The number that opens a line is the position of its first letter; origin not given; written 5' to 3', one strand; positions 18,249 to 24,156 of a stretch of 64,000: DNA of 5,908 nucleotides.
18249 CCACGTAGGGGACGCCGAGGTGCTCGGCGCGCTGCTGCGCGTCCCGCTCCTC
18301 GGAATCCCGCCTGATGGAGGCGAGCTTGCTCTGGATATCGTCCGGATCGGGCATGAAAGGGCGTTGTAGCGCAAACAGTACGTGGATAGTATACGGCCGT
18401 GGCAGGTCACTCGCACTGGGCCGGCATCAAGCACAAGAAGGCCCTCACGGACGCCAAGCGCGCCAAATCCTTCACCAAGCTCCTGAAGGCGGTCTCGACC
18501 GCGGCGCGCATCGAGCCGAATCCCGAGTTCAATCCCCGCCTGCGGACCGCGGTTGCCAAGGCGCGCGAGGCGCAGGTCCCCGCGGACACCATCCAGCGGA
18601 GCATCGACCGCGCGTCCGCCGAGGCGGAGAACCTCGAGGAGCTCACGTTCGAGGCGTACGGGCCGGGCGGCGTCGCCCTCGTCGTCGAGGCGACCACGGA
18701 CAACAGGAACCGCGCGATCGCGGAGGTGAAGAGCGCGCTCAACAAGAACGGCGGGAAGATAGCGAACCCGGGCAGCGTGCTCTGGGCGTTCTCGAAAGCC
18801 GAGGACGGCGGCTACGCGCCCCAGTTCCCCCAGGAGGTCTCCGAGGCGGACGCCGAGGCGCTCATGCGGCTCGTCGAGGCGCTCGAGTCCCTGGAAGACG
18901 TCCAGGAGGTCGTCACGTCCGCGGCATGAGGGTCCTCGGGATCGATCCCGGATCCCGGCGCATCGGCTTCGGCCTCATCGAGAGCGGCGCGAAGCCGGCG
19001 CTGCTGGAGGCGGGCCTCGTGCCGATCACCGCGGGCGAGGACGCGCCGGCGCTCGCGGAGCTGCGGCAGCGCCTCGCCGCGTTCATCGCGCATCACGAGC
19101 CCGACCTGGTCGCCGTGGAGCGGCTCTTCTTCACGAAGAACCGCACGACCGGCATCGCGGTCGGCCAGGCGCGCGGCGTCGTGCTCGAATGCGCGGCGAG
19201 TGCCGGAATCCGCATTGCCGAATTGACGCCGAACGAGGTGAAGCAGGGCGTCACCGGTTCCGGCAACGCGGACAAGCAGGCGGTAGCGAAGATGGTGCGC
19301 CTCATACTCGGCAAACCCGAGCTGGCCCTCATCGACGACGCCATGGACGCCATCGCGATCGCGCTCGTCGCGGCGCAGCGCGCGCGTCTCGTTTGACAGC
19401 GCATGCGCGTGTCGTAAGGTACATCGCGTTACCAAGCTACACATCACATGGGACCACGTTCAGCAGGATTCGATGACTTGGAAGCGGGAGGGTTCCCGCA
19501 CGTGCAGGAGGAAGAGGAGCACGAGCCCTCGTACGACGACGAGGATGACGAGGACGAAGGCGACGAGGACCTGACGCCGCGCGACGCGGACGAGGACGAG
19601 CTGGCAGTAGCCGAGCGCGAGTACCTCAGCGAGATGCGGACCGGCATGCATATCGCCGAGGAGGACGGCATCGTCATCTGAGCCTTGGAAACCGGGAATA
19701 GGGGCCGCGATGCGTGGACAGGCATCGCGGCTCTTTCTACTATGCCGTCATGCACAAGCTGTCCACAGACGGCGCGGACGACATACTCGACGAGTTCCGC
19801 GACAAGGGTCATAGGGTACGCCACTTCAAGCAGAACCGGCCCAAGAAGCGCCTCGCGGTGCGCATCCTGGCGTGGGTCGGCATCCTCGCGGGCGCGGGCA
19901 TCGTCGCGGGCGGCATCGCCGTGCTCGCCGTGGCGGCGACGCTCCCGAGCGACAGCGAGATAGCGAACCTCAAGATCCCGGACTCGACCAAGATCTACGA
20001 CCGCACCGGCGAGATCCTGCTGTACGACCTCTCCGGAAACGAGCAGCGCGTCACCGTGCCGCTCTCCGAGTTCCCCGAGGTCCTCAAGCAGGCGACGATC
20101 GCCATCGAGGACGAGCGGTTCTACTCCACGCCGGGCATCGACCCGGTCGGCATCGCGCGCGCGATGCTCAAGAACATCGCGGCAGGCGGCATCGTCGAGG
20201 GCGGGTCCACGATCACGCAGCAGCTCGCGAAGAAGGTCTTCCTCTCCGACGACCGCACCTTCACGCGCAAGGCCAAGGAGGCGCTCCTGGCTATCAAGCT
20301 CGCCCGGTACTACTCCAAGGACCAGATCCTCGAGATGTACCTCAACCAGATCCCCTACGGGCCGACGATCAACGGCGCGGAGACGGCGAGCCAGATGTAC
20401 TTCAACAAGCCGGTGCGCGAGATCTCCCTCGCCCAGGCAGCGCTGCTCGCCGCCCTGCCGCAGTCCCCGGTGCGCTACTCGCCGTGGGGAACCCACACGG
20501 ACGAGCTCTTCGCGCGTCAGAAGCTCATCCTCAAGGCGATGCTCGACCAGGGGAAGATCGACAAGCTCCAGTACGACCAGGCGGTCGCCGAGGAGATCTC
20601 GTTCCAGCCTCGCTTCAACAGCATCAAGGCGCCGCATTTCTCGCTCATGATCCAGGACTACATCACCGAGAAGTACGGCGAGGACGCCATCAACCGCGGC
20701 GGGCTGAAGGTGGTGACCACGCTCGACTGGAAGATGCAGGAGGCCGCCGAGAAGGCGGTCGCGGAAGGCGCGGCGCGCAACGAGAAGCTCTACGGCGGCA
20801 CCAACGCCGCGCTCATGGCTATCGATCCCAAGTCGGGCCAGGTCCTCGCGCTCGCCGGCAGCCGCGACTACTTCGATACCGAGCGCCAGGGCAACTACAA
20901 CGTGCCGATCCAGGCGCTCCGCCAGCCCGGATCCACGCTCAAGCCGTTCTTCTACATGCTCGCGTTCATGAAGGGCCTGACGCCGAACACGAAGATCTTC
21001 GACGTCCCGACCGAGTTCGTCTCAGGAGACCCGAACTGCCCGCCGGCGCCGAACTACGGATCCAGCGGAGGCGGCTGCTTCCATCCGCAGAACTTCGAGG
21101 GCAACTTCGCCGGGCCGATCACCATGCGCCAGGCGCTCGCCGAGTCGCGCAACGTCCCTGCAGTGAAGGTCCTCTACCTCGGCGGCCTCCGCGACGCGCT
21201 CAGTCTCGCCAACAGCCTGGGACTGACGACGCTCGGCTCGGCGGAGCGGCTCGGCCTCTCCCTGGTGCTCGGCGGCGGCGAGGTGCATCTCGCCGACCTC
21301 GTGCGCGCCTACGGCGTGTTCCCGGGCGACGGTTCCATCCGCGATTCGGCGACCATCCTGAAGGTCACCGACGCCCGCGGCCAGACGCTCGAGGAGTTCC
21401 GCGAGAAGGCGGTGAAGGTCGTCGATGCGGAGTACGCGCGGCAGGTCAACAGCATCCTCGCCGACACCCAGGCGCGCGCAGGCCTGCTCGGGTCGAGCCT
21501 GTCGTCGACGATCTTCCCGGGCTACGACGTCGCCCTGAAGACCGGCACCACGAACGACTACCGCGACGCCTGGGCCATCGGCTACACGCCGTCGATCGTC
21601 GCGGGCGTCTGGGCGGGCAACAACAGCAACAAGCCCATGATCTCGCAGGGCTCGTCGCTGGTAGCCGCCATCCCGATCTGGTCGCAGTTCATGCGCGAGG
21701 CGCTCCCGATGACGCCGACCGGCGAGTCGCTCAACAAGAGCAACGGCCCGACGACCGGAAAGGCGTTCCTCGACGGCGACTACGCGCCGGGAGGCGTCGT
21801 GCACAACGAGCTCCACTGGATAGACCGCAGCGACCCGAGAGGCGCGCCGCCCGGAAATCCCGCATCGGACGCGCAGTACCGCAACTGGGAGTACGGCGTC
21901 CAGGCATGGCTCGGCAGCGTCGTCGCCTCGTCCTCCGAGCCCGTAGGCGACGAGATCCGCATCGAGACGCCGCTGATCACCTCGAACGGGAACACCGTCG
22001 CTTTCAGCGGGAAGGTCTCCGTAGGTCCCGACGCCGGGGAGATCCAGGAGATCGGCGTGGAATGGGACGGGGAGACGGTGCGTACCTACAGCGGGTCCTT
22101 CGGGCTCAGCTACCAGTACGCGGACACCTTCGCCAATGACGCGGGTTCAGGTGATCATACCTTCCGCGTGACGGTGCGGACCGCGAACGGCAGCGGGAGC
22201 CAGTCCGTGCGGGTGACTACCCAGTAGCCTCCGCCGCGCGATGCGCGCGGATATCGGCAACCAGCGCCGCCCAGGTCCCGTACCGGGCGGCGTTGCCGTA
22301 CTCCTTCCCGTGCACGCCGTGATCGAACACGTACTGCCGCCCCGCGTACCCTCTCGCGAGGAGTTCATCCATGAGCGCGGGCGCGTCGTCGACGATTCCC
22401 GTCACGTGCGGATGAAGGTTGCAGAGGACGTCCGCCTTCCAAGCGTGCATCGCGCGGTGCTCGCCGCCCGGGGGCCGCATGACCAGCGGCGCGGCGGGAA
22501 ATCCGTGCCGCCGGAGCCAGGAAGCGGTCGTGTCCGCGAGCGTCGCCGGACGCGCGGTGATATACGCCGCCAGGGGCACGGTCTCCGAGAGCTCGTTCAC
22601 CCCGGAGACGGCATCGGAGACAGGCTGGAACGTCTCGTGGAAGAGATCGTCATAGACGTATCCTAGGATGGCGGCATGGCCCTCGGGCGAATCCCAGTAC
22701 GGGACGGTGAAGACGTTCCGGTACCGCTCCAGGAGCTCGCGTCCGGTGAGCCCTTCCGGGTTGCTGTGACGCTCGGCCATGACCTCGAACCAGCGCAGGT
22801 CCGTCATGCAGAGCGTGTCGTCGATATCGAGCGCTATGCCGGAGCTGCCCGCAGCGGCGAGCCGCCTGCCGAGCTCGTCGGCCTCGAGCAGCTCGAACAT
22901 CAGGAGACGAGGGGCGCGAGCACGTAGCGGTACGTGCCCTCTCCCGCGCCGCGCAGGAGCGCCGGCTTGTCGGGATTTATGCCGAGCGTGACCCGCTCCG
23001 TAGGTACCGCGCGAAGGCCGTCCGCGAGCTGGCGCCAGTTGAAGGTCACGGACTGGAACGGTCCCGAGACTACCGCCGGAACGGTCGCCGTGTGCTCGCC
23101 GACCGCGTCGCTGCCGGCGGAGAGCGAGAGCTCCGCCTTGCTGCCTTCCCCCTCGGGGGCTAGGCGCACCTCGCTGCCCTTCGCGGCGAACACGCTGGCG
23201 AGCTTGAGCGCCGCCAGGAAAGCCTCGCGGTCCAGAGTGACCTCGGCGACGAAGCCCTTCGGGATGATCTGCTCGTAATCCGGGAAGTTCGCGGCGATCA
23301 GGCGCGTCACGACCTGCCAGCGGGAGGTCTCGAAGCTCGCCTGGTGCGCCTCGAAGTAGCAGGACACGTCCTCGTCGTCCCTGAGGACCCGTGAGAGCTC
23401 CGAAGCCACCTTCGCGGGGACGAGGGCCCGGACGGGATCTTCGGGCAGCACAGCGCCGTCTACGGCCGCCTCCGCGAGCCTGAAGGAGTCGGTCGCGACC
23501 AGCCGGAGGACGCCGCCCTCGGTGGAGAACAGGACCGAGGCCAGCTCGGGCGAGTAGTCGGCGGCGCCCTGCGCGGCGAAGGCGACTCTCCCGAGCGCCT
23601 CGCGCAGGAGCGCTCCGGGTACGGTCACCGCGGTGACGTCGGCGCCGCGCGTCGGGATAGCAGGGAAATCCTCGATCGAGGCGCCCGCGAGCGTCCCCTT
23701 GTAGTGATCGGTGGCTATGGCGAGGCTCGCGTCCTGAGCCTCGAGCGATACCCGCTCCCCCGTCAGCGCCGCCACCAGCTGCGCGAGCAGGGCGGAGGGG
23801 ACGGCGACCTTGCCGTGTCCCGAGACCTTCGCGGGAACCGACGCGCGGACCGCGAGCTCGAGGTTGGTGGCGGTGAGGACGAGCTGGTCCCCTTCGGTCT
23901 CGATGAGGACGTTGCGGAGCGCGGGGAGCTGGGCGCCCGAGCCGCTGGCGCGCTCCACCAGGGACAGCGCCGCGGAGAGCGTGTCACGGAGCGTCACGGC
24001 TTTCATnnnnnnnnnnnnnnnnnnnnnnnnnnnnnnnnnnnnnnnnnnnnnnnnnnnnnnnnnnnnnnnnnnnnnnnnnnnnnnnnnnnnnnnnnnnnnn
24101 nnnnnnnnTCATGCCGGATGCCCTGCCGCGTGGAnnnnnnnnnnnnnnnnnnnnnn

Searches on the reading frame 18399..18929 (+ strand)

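Call 84: search_protein_families(library=pfam, max_evalue=0.001, proteins=[window:18399-18929:+])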
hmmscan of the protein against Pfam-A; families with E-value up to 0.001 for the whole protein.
window:18399-18929:+ (176 aa): 2 families
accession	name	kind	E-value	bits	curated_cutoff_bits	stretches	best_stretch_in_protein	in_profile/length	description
PF01709.26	Transcrip_reg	-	2.3e-27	96.1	27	2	79-133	1-55/160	TACO1/YebC second and third domain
PF20772.2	TACO1_YebC_N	-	6.5e-25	87.8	36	1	5-74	1-72/73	TACO1/YebC protein N-terminal domain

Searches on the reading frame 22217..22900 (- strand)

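Call 9: search_protein_families(library=pfam, max_evalue=0.001, proteins=[window:22217-22900:-])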
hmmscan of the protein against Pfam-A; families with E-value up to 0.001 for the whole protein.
window:22217-22900:- (227 aa): 3 families
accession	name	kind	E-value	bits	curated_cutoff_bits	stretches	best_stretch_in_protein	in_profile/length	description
PF06941.18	NT5C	-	9.8e-06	26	24.8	1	22-137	4-113/180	5' nucleotidase, deoxy (Pyrimidine), cytosolic type C protein (NT5C)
PF24694.1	LNS2_PITM1-3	-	4.6e-05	23.9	27.7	1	97-163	26-90/124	PITM 1-3, LNS2 domain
PF09949.15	APP1_cat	-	0.00069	20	27.1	0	91-147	34-91/154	Phosphatidate phosphatase APP1, catalytic domain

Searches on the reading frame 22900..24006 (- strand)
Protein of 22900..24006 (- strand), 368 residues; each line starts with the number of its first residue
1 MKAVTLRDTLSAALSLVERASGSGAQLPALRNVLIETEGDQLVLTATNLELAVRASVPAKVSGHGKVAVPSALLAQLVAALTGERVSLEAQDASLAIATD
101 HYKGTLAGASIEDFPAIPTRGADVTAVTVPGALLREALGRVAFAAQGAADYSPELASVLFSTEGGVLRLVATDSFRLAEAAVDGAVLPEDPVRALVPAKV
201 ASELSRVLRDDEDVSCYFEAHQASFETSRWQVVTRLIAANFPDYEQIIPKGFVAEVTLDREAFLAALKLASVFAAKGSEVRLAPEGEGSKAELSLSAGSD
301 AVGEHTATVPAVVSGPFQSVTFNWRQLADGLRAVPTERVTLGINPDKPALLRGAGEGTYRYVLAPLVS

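Call 9: search_protein_families(library=pfam, max_evalue=0.001, proteins=[window:22900-24006:-])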
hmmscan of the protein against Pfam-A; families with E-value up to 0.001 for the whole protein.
window:22900-24006:- (368 aa): 3 families
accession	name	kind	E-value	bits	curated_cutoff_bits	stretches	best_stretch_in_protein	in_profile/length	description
PF02767.21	DNA_pol3_beta_2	-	1.4e-23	83.8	27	1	129-243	2-116/116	DNA polymerase III beta subunit, central domain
PF00712.24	DNA_pol3_beta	-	2.8e-20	73.1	24.4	1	4-118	4-120/120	DNA polymerase III beta subunit, N-terminal domain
PF02768.20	DNA_pol3_beta_3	-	8.5e-14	51.8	27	1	246-366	2-120/121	DNA polymerase III beta subunit, C-terminal domain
